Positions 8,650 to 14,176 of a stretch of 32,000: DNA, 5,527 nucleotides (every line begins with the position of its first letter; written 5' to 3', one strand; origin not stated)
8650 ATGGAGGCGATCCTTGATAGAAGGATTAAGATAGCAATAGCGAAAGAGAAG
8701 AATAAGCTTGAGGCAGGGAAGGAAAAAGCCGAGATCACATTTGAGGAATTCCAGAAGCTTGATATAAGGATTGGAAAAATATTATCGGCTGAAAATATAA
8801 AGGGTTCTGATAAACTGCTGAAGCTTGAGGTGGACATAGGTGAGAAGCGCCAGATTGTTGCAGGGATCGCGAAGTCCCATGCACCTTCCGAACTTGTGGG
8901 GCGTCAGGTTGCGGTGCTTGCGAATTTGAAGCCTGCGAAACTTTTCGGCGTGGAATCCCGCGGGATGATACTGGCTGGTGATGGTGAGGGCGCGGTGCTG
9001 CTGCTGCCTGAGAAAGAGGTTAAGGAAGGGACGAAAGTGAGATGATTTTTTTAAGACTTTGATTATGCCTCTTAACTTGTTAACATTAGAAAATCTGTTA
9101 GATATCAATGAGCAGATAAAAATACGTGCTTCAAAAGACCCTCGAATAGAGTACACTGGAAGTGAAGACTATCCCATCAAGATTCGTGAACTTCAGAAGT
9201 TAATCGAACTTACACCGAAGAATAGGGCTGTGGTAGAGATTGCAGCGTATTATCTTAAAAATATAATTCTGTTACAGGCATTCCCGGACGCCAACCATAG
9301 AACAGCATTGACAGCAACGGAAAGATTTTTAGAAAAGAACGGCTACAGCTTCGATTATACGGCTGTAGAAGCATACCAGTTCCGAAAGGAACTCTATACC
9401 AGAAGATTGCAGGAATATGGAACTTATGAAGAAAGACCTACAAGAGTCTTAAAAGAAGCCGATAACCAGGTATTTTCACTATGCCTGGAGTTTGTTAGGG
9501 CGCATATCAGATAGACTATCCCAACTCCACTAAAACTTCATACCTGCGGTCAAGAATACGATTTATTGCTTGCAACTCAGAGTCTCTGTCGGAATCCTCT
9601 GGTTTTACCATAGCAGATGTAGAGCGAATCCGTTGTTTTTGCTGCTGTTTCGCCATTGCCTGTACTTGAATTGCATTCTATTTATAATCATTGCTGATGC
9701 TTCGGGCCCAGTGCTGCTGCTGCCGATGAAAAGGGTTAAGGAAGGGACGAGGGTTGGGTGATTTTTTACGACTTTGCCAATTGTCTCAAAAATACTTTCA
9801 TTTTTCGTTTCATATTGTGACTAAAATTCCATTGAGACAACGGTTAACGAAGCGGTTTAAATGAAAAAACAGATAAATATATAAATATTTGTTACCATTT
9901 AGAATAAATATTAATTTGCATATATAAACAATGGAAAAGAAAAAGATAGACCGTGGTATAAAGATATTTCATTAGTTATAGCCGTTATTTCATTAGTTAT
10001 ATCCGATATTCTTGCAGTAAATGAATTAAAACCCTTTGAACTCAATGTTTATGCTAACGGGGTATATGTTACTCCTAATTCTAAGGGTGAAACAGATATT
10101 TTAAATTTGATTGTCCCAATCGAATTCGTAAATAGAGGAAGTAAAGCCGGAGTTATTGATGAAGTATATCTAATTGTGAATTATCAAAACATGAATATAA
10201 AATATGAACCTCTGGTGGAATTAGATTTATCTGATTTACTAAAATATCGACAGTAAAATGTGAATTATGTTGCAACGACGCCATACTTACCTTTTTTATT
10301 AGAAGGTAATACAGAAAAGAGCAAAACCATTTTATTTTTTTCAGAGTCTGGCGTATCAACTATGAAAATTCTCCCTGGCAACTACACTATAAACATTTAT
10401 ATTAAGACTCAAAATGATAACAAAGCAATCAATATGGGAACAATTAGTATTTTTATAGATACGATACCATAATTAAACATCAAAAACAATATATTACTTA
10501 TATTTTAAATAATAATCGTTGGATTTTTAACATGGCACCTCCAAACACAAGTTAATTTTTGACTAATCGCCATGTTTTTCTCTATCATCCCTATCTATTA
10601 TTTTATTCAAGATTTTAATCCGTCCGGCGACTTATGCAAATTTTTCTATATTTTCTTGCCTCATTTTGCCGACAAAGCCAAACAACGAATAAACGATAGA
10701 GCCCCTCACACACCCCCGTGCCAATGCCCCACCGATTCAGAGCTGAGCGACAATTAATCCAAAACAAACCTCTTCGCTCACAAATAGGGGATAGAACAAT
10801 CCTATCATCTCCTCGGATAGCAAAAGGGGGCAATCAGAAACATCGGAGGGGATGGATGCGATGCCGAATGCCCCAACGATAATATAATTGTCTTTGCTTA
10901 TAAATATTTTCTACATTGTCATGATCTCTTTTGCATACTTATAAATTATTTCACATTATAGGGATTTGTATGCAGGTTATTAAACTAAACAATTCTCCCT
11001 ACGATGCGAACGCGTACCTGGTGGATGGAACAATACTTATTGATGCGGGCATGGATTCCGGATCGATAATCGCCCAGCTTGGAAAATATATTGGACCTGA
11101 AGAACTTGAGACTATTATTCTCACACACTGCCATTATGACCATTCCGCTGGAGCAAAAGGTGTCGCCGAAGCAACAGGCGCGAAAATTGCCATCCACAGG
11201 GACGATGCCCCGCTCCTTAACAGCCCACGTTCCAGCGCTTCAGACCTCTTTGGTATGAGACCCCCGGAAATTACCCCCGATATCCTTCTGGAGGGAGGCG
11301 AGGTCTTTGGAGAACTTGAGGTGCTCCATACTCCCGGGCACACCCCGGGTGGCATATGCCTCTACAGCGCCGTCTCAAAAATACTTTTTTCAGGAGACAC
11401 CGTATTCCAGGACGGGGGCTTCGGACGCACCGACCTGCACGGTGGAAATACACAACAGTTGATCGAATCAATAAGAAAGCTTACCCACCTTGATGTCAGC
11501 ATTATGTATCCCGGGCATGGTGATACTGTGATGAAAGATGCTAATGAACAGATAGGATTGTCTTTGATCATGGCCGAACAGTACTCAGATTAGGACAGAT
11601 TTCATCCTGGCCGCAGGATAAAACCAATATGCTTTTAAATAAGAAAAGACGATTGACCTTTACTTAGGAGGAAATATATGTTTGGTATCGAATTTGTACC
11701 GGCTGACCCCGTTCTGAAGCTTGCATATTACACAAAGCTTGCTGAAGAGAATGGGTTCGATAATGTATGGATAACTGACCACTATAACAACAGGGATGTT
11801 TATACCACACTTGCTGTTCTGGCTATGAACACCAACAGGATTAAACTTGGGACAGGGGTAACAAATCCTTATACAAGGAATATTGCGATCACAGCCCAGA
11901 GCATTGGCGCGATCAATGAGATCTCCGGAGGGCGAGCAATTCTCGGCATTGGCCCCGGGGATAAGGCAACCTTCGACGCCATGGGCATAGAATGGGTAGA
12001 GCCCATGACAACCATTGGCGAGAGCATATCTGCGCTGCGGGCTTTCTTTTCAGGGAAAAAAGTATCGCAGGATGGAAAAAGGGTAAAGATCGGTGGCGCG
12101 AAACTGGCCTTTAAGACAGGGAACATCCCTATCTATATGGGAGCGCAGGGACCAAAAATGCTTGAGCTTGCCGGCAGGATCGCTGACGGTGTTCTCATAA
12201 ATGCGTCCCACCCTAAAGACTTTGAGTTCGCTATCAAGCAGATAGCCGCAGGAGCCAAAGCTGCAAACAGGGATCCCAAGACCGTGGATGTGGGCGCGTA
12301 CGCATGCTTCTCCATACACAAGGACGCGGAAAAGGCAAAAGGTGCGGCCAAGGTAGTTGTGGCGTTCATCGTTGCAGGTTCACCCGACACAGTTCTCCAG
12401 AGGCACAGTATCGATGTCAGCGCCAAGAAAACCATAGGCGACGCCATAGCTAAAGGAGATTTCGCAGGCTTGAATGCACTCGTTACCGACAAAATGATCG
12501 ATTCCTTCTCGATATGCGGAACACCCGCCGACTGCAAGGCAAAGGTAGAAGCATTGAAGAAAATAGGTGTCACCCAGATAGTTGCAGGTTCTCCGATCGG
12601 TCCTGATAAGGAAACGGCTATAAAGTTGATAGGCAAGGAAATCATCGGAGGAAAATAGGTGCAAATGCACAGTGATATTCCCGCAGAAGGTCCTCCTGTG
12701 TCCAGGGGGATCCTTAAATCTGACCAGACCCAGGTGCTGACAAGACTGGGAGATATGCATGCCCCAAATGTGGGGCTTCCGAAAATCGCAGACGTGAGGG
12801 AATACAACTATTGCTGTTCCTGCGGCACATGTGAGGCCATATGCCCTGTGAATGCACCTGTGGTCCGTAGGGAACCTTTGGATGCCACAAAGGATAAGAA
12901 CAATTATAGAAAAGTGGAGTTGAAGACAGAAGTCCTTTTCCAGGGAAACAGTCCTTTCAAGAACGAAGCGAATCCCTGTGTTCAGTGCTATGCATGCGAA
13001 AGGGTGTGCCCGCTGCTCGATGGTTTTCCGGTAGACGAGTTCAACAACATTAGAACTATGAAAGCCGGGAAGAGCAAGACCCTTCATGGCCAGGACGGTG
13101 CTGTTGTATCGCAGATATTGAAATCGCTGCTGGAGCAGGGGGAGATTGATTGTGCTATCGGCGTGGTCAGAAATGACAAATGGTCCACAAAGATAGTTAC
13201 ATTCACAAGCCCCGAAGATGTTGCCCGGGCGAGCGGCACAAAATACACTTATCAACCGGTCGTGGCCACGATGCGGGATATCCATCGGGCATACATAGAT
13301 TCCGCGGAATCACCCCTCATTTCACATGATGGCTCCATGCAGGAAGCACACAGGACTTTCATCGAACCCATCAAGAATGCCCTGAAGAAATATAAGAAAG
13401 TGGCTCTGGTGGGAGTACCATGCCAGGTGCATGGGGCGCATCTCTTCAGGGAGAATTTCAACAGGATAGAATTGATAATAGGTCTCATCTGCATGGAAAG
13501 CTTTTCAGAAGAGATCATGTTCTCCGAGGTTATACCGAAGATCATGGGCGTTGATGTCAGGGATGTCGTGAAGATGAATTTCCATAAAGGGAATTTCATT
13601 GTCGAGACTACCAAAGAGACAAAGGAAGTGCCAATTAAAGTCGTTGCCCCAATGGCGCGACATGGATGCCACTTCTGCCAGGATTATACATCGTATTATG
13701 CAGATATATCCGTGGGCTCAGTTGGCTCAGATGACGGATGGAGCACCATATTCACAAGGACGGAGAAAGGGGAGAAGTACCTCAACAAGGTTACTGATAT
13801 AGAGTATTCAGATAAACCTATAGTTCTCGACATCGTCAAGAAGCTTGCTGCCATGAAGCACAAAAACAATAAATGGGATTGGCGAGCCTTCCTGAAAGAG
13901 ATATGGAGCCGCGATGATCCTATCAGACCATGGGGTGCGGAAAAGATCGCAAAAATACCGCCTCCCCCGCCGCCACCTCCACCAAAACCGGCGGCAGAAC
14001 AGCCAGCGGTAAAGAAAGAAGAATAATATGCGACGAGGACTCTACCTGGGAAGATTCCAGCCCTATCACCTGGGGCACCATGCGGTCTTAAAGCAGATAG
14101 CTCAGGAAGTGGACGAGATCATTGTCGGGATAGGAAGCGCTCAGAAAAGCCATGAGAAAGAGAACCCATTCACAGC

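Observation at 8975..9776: Diverged duplicate of the metG 3' end brackets a 0.7-kb Doc-toxin cassette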

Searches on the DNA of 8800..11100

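Call 16: search_rna_families(source=window, start=8800, end=11100, threshold=evalue, max_evalue=1, show_alignments=2)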
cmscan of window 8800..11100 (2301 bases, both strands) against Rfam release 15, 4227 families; matches with E-value up to 1: 1.
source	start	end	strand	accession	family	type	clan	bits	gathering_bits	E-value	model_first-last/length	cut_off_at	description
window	9167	9222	+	RF01933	bxd_5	Gene; lncRNA;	-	16.1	50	0.92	1-57/57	no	Bithoraxoid conserved region 5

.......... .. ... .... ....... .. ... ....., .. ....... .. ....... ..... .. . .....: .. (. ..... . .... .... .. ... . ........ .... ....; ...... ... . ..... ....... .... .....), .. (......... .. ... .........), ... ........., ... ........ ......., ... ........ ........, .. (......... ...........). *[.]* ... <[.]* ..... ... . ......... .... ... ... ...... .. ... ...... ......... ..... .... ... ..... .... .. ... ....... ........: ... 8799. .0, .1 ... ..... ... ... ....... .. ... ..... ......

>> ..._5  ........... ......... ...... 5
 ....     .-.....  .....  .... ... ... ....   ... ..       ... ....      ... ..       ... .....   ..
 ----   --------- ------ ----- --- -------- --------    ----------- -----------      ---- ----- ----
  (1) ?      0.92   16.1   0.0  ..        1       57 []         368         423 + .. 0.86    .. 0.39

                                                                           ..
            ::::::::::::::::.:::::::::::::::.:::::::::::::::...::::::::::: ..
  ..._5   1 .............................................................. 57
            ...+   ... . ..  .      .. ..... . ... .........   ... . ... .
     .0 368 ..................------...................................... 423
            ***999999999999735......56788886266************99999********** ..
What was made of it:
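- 10817..10925 (-): Conserved element (CE) that marks the far edge of the variable region. It may be a small-RNA gene of about 55 nt on the minus strand, with a TATA-like box at 10897-10911 and a T-run. There is no Rfam match (call 16).
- Tried and rejected: Rfam on 8800-11100: only a spurious match at E 0.92 (call 16).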

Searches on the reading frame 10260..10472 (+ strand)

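Call 6: search_protein_families(library=pfam, proteins=[window:10260-10472:+], max_evalue=0.1)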
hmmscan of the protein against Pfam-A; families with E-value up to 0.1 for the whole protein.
window:10260-10472:+ (70 aa): 1 family
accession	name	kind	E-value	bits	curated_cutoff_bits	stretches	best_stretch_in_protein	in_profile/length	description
PF07495.19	Y_Y_Y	-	0.034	14.5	26.6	1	38-66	36-64/65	Y_Y_Y domain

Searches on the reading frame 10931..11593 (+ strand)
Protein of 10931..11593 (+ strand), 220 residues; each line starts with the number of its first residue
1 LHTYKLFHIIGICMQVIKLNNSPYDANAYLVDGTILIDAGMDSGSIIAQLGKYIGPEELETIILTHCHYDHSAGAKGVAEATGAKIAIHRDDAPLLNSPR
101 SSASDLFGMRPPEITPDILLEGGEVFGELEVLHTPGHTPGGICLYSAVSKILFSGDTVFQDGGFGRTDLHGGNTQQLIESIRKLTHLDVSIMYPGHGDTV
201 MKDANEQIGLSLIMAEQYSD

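Call 6: search_protein_families(library=pfam, proteins=[window:10931-11593:+], max_evalue=0.1)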
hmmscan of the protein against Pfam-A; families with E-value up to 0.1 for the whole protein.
window:10931-11593:+ (220 aa): 4 families
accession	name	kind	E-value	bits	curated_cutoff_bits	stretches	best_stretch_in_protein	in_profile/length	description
PF00753.33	Lactamase_B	-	4.2e-36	125.2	22.7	1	24-196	4-196/196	Metallo-beta-lactamase superfamily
PF19583.5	ODP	-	4.5e-09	36.9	27.2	1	27-157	4-136/194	ODP family beta lactamase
PF12706.13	Lactamase_B_2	-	6.9e-07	29.5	27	1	34-89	2-61/200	Beta-lactamase superfamily domain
PF14597.12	Lactamase_B_5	-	0.024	14.5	28.4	0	32-205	32-189/199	Metallo-beta-lactamase superfamily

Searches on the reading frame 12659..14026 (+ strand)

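Call 61: search_protein_families(library=pfam, proteins=[window:12659-14026:+], max_evalue=0.0001)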
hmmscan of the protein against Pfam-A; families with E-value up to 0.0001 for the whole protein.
window:12659-14026:+ (455 aa): 6 families
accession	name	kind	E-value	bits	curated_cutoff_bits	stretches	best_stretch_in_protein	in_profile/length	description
PF04432.18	FrhB_FdhB_C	-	5.5e-40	137.1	23.3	1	246-380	2-138/150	Coenzyme F420 hydrogenase/dehydrogenase, beta subunit C terminus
PF04422.18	FrhB_FdhB_N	-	1.1e-16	61.2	22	1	143-203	14-75/78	Coenzyme F420 hydrogenase/dehydrogenase, beta subunit N-term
PF13183.11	Fer4_8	-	1.8e-07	32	27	1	49-118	2-65/68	4Fe-4S dicluster domain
PF13237.11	Fer4_10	-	1.4e-06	28.5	25.5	0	102-133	4-22/53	4Fe-4S dicluster domain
PF13187.11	Fer4_9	-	4.7e-06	27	27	1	51-118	1-48/52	4Fe-4S dicluster domain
PF13534.11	Fer4_17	-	5.9e-06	27.2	22.2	0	46-65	40-59/61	4Fe-4S dicluster domain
